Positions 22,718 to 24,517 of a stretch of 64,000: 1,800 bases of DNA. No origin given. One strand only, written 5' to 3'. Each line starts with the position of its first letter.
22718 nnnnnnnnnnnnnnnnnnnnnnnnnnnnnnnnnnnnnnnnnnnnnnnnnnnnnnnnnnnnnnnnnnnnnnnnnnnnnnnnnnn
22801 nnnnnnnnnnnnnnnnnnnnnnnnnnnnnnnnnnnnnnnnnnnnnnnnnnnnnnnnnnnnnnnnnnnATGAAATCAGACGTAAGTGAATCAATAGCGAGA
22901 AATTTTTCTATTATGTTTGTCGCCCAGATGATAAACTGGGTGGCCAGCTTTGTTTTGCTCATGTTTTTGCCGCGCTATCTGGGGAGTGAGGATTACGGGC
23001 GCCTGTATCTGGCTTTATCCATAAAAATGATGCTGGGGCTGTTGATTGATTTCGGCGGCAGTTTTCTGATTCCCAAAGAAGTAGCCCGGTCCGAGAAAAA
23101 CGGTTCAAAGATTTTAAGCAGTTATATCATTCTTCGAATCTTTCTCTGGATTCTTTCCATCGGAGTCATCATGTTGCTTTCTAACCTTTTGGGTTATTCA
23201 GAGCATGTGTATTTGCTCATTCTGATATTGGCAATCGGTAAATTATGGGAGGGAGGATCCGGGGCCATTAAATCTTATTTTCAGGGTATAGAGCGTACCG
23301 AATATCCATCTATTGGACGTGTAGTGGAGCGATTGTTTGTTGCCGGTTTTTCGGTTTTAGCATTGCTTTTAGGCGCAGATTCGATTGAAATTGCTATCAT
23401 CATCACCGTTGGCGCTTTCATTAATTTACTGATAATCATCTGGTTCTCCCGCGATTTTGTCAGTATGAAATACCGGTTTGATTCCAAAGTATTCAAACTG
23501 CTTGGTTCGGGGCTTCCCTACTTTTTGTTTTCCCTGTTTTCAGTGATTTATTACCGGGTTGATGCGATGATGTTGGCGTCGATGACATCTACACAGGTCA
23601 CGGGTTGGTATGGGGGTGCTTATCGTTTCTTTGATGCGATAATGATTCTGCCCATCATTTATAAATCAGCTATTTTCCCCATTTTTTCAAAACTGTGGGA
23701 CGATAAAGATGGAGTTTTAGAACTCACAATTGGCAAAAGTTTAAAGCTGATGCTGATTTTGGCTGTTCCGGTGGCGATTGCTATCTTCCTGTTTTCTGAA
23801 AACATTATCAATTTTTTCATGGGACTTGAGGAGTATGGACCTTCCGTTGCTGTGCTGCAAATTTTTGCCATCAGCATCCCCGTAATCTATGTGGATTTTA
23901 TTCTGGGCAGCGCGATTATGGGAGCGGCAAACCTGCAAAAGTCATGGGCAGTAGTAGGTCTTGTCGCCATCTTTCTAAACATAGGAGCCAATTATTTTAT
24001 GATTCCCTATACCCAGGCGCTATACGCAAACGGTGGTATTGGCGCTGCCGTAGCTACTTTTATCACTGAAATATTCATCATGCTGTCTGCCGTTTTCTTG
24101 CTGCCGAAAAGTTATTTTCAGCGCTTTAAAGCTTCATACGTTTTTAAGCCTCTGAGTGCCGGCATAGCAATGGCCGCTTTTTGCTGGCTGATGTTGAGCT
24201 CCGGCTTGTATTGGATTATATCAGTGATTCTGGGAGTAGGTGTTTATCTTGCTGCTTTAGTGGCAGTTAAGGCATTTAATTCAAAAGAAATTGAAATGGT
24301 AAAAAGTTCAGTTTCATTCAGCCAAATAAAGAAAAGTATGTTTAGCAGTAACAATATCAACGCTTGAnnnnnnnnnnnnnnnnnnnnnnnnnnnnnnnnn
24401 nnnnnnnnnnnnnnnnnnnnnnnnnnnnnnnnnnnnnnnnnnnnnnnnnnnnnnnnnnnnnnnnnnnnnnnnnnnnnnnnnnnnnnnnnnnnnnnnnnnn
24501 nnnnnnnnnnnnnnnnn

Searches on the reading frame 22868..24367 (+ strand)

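Call 75: search_protein_families(library=pfam, proteins=[window:22868-24367:+], max_evalue=0.0001)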
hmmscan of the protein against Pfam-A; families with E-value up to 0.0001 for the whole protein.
window:22868-24367:+ (499 aa): 3 families
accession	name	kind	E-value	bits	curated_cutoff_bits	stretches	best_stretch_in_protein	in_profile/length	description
PF01943.22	Polysacc_synt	-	1.5e-32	113.6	28.2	1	10-277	2-274/274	Polysaccharide biosynthesis protein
PF13440.11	Polysacc_synt_3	-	2.1e-15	57.2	23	1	34-319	2-285/293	Polysaccharide biosynthesis protein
PF01554.23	MatE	-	5.7e-07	29.8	24.9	1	217-376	1-160/161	MatE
